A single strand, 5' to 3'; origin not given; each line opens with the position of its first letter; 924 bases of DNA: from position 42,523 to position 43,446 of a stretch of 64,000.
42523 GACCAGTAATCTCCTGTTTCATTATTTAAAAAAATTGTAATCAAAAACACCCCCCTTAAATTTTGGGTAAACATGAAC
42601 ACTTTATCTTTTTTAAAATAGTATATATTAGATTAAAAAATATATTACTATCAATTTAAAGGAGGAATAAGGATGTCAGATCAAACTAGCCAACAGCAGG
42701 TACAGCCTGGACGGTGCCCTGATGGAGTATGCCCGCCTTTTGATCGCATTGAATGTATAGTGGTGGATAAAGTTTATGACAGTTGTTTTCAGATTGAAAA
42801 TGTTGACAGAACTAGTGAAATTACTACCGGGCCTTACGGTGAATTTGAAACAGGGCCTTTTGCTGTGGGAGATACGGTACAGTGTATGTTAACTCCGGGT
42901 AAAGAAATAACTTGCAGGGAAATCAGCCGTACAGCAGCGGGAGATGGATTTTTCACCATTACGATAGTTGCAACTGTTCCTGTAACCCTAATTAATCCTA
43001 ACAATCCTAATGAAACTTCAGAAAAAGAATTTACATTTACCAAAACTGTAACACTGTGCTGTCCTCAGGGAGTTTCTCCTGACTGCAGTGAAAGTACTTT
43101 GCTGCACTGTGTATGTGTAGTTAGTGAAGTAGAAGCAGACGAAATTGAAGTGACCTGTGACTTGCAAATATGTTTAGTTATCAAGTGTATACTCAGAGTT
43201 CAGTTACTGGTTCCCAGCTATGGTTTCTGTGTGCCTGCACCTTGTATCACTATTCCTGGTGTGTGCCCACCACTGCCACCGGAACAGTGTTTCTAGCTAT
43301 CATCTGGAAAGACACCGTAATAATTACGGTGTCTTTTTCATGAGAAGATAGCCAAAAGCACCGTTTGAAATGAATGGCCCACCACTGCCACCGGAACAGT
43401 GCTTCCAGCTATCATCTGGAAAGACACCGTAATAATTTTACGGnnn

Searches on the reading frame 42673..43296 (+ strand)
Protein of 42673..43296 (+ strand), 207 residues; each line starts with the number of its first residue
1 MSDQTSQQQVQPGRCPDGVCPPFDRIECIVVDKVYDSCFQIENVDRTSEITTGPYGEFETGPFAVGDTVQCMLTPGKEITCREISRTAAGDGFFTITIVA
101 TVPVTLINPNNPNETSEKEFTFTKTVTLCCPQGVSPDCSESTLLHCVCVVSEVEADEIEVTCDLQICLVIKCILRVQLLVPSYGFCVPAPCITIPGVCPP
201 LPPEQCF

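Call 3: search_protein_families(library=pfam, proteins=[window:42673-43296:+], max_evalue=1)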
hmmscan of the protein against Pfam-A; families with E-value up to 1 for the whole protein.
window:42673-43296:+ (207 aa): 1 family
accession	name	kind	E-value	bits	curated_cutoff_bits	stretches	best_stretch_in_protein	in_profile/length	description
PF14672.11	LCE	-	0.075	14.3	28.3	1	1-31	1-32/94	Late cornified envelope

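Call 6: search_protein_families(library=ncbifam, proteins=[window:42673-43296:+], max_evalue=1)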
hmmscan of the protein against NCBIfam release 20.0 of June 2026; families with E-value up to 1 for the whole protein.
window:42673-43296:+ (207 aa): 1 family
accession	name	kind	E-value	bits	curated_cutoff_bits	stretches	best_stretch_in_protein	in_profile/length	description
NF052457.1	spore_BMQ0737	equivalog_domain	8.7e-10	39.1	71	1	28-206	2-193/199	BMQ_0737 family morphogenetic spore coat protein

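Call 8: find_homologous_proteins(query=window:42673-43296:+)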
Query window:42673-43296:+ (207 aa): 164 proteins with E <= 0.001 among 198 candidates; the best 120 are listed.
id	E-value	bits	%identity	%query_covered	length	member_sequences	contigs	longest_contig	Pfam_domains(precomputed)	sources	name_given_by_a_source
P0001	8.7e-134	462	100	100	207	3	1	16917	-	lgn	-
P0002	1.4e-89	317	68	100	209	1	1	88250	-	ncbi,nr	ncbi:MAG: hypothetical protein PWP31_408 [Clostridia bacterium]|nr:hypothetical protein [Clostridia 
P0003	1.8e-87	310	69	98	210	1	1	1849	-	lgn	-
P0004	3.5e-85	303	68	100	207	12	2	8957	-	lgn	-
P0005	1.1e-83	298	67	100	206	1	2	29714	-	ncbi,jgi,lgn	-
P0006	9.5e-82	292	66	96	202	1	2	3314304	-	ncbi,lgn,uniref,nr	ncbi:hypothetical protein [Zhaonella formicivorans]|uniref:hypothetical protein n=1 Tax=Zhaonella fo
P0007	1.3e-81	291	67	97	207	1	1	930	-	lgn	-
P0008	4.1e-81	290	67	96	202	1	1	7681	-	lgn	-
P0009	1.9e-80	288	61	93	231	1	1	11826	-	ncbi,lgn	-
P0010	2.3e-80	287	66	97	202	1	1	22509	-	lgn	-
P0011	5.5e-80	286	65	100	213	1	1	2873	-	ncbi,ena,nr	ncbi:MAG TPA: hypothetical protein GX711_05750 [Clostridia bacterium]|nr:hypothetical protein [Clost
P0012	2.3e-78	281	65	97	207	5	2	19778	-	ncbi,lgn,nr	ncbi:MAG: hypothetical protein PHI90_03400 [Clostridia bacterium]|nr:hypothetical protein [Clostridi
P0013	3.1e-78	280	63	97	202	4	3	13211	-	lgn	-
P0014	4.0e-78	280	64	100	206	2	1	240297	-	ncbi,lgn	-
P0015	1.3e-77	278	64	97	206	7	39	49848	-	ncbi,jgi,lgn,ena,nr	ncbi:MAG TPA: hypothetical protein GXZ31_02050 [Thermoanaerobacterales bacterium]|nr:hypothetical pr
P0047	2.9e-72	261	65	100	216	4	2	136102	-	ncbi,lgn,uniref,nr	ncbi:hypothetical protein [Alkaliphilus peptidifermentans]|uniref:SipL SPOCS domain-containing prote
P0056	4.2e-71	257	61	99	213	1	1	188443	-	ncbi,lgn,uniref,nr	ncbi:hypothetical protein F8154_03275 [Alkaliphilus pronyensis]|uniref:DUF3794 domain-containing pro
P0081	3.5e-68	247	60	100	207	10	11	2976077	-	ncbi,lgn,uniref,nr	ncbi:hypothetical protein MTHERMOG20_03710 [Moorella thermoacetica]|uniref:Uncharacterized protein n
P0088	1.1e-67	246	59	99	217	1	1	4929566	-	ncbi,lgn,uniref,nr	ncbi:conserved hypothetical protein [Alkaliphilus metalliredigens QYMF]|uniref:Uncharacterized prote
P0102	6.2e-63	230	54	80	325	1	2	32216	-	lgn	-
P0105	2.0e-62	229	48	98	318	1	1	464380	-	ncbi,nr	ncbi:hypothetical protein RDV78_00615 [Bacillota bacterium LX-D]|nr:hypothetical protein [Bacillota 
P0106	2.7e-62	228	58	71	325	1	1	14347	-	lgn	-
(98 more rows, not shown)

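Call 19: predict_structure(alignment_id=A1)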
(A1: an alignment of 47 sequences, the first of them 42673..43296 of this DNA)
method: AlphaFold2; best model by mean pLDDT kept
length: 207 residues; sequences in the alignment: 47
mean_pLDDT: 86.1   pTM: 0.72
mean pLDDT of the five models: 86.1, 82.8, 82.2, 80.7, 79.6
residues with pLDDT >= 90: 144; 70-90: 16; 50-70: 34; < 50: 13
segments of 3 or more residues with pLDDT < 50: 188-191
pLDDT, mean of each block of 10 residues (from residue 1): 50 62 75 94 98 97 98 98 97 97 98 98 98 95 98 98 98 88 55 53 51
secondary structure, 60 per line:
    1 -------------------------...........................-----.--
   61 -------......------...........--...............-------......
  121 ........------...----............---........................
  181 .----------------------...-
elements in order: E26-52 E68-73 E80-90 E93-107 E115-128 E135-137 E142-153 E157-181

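Call 24: fold_search(model_id=the predicted structure, library=pdb)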
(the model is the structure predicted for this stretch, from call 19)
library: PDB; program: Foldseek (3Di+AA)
matches with E <= 10: 1161; with E <= 0.001: 0
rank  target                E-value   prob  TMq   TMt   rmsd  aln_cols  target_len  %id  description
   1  2hij_L                4.7e-02  0.08  0.09  0.05  22.1       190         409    8  Crystal Structure of P14 Alanine Variant of Antithrombin (released 2007-06-19)
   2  8odn_A                5.4e-02  0.35  0.21  0.18  16.6       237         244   11  RcpA-TadD with C13 symmetry from the Pseudomonas aeruginosa Tight Adherence Secretion System (released 2023-09-27)
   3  8hdr_G                6.4e-02  0.08  0.12  0.15  15.2       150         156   10  Cyanophage Pam3 neck (released 2023-02-01)
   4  6aj0_A                6.7e-02  0.05  0.10  0.09  20.2       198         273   12  The structure of Enterovirus D68 mature virion (released 2018-11-07)
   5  9out_J                8.2e-02  0.09  0.15  0.10  16.9       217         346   10  SPOP double donut locally refined MATH domains (released 2025-07-30)
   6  5w5p                  8.6e-02  0.10  0.13  0.07  15.3       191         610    8  Crystal structure of Acinetobacter baumannii phage AM24 tailspike protein (released 2018-12-19)
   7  5szs_A                9.1e-02  0.09  0.12  0.03  19.4       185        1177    7  Glycan shield and epitope masking of a coronavirus spike protein observed by cryo-electron microscopy (released 2016-09-14)
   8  6tps_P                1.2e-01  0.07  0.10  0.05  20.4       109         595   10  early intermediate RNA Polymerase I Pre-initiation complex - eiPIC (released 2020-03-18)
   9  8fr7_A                1.3e-01  0.06  0.11  0.03  19.5       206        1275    6  A hinge glycan regulates spike bending and impacts coronavirus infectivity (released 2023-10-04)
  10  9she_A                1.4e-01  0.51  0.19  0.13  15.6       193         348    9  Structure of the honeybee GABAA RDL receptor with GABA and Abamectin (released 2026-02-18)
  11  9mkb_AB               1.6e-01  0.08  0.12  0.10  15.9       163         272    6  Structure of the bacteriophage T4 portal-neck-tail complex (released 2025-12-24)
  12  1c5g                  1.6e-01  0.04  0.09  0.06  22.2       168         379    5  PLASMINOGEN ACTIVATOR INHIBITOR-1 (released 1999-12-17)
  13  4ytx_H                1.7e-01  0.21  0.16  0.20  16.2       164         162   10  Crystal structure of Ups1-Mdm35 complex with PA (released 2015-08-12)
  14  9nh1_B                1.7e-01  0.06  0.13  0.11  22.9       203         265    9  In situ cryo-EM structure of porin I of the Legionella Dot/Icm T4SS machine (released 2025-09-17)
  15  1fx3_C                1.8e-01  0.08  0.11  0.14  11.4       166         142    7  CRYSTAL STRUCTURE OF H. INFLUENZAE SECB (released 2000-12-06)
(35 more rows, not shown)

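Call 37: search_protein_families(library=pfam, alignment_id=A1, max_evalue=1)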
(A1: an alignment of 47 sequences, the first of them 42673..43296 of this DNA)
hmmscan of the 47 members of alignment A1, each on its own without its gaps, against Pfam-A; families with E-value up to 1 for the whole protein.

A. member 1, window:42673-43296:+ (207 aa): 1 family
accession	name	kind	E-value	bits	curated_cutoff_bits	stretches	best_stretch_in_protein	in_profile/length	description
PF14672.11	LCE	-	0.075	14.3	28.3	1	1-31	1-32/94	Late cornified envelope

B. families by the number of members that match (of 47 scanned): 7 families
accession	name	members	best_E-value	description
PF24096.1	DUF7379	1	0.064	Domain of unknown function (DUF7379)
PF14672.11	LCE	1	0.075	Late cornified envelope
PF22038.1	PRC2_EED_ins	1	0.094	Polycomb protein EED insertion domain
PF00924.24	MS_channel_2nd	1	0.23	Mechanosensitive ion channel, beta-domain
PF02684.21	LpxB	1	0.25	Lipid-A-disaccharide synthetase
PF00319.23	SRF-TF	1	0.36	SRF-type transcription factor (DNA-binding and dimerisation domain)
PF11093.13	Mitochondr_Som1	1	0.52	Mitochondrial export protein Som1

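Call 39: search_protein_families(library=ncbifam, alignment_id=A1, max_evalue=0.01)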
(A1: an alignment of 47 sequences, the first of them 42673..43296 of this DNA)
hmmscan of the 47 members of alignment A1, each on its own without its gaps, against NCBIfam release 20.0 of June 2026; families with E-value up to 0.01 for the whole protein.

A. member 1, window:42673-43296:+ (207 aa): 1 family
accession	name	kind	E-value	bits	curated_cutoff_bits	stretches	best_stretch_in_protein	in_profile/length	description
NF052457.1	spore_BMQ0737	equivalog_domain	8.7e-10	39.1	71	1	28-206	2-193/199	BMQ_0737 family morphogenetic spore coat protein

B. families by the number of members that match (of 47 scanned): 3 families
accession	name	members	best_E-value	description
NF052457.1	spore_BMQ0737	42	4e-12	BMQ_0737 family morphogenetic spore coat protein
NF053603.1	HhpR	1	0.0028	CBS domain-containing high hydrostatic pressure regulator HhpR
NF051474.1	APH_3p_Ia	1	0.0071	aminoglycoside O-phosphotransferase APH(3')-Ia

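Call 55: search_solved_structures(query=A1, max_evalue=1)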
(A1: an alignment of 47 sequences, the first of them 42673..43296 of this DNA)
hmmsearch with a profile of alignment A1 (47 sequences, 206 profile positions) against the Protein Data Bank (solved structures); distinct sequences matched with E-value up to 1: 0.

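Call 68: search_protein_families(library=ncbifam, proteins=[P0102], max_evalue=10)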
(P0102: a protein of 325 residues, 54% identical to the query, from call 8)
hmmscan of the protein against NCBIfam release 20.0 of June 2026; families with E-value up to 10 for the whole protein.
P0102 (325 aa): 2 families
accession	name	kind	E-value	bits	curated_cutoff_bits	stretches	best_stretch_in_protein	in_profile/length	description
NF052457.1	spore_BMQ0737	equivalog_domain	0.00012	22.4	71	2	216-324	87-193/199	BMQ_0737 family morphogenetic spore coat protein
TIGR03043.1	PS_II_psbZ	equivalog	0.094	12.6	39.95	1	212-238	13-39/58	photosystem II reaction center protein PsbZ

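Call 69: search_protein_families(library=pfam, proteins=[P0102, P0106, P0105], max_evalue=0.5)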
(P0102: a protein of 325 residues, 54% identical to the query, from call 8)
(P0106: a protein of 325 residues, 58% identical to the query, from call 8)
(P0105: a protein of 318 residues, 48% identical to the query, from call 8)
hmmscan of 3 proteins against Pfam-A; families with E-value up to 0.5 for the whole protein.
P0102 (325 aa): 0 families

P0106 (325 aa): 0 families

P0105 (318 aa): 5 families
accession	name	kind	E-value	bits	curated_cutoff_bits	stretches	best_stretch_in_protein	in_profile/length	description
PF02601.20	Exonuc_VII_L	-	0.012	15.5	35.9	1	8-72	161-226/315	Exonuclease VII, large subunit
PF12072.13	RNase_Y_N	-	0.015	15.1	32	1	8-69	70-131/201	RNase Y N-terminal region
PF03153.18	TFIIA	-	0.036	14.5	36.2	1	11-72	158-226/415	Transcription factor IIA, alpha/beta subunit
PF23067.1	MG280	-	0.24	11.3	27.4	1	10-71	78-142/259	Uncharacterised protein MG280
PF00261.25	Tropomyosin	-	0.39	10.5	38.6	0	9-72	20-83/242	Tropomyosin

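Call 83: search_protein_families(library=pfam, proteins=[P0047, P0056, P0088, P0081], max_evalue=10)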
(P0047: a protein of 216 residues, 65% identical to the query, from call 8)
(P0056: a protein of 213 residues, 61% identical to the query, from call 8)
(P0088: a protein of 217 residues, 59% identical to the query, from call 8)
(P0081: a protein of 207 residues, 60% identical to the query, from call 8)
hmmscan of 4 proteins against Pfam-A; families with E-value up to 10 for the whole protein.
P0047 (216 aa): 1 family
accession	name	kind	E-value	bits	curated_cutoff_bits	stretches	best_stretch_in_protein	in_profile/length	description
PF00319.23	SRF-TF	-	0.36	10.8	26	1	166-179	25-38/48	SRF-type transcription factor (DNA-binding and dimerisation domain)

P0056 (213 aa): 0 families

P0088 (217 aa): 0 families

P0081 (207 aa): 0 families
